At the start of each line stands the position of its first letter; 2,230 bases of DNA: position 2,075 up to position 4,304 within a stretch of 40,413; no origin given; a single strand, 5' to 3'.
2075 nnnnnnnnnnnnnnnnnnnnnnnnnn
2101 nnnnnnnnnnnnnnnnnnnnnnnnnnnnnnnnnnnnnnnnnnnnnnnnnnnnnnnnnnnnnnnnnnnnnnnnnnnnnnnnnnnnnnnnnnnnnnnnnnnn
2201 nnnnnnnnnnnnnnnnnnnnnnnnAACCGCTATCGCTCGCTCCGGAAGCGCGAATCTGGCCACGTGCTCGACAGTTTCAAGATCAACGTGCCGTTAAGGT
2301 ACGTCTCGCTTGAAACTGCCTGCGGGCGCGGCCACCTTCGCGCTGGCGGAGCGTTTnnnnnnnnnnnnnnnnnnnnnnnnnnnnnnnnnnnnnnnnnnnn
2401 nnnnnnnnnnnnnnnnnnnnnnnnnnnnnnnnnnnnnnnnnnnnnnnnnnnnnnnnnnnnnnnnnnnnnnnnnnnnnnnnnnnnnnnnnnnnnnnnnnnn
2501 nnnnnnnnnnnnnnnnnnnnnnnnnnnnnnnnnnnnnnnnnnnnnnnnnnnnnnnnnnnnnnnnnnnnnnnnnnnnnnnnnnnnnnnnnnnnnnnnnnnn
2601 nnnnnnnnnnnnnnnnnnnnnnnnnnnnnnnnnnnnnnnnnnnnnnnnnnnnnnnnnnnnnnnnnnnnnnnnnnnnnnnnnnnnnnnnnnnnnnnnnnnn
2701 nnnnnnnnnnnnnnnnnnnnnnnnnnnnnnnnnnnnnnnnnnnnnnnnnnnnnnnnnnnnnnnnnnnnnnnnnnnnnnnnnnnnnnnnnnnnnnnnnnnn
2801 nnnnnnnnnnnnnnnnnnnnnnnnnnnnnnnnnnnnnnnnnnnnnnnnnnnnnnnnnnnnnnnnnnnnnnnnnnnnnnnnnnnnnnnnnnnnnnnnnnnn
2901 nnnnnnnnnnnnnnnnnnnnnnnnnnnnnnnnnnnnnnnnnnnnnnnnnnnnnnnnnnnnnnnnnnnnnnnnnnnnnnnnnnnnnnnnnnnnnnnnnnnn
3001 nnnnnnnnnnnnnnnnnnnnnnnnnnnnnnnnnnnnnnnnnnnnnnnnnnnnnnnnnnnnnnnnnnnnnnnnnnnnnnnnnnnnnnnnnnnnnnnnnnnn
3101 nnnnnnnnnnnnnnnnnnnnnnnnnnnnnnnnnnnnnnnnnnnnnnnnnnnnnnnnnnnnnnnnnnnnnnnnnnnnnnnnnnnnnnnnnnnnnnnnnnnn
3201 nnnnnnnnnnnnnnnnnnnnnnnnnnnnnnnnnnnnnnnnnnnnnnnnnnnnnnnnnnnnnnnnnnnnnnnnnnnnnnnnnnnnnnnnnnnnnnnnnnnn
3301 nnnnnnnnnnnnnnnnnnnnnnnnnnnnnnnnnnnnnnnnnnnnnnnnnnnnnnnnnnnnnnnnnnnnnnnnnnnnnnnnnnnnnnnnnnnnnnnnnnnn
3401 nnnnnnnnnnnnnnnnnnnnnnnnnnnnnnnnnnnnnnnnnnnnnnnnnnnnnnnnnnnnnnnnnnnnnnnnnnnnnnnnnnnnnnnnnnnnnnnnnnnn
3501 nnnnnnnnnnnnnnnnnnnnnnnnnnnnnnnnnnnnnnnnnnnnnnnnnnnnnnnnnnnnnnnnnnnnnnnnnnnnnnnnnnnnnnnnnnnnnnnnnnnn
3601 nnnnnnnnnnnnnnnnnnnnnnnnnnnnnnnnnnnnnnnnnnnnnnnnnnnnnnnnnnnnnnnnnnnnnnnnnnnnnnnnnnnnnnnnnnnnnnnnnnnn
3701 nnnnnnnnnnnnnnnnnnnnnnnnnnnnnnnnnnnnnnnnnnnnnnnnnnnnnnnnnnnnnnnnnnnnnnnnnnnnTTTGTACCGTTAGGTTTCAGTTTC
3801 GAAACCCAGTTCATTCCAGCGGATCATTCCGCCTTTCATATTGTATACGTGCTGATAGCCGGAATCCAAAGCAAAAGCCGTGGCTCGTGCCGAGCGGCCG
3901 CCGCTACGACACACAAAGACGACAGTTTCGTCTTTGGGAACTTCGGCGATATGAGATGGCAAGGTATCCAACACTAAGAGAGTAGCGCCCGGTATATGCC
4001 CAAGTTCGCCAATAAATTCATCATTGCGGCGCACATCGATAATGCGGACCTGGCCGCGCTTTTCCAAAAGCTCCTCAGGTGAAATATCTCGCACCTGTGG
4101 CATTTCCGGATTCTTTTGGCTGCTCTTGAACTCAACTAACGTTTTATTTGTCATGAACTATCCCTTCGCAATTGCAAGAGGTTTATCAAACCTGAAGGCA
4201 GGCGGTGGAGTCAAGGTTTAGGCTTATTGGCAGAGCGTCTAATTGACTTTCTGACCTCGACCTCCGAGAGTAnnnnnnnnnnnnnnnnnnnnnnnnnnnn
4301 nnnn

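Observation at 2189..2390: Second copy of the same element exactly fills the gap between two convergent genes and contributes to a stop codon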

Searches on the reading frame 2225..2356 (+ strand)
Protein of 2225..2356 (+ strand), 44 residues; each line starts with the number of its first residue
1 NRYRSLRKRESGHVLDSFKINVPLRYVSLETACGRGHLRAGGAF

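Call 84: search_protein_families(library=pfam, proteins=[window:2225-2356:+], max_evalue=1)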
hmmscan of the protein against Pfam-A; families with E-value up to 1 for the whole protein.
seq(44 aa): 0 families

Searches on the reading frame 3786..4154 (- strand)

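Call 20: search_protein_families(library=pfam, proteins=[window:3786-4154:-])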
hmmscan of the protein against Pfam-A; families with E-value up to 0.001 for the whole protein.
window:3786-4154:- (122 aa): 1 family
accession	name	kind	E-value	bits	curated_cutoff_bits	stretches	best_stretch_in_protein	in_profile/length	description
PF00581.25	Rhodanese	-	3.3e-18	66.4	22.2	1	26-115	2-101/102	Rhodanese-like domain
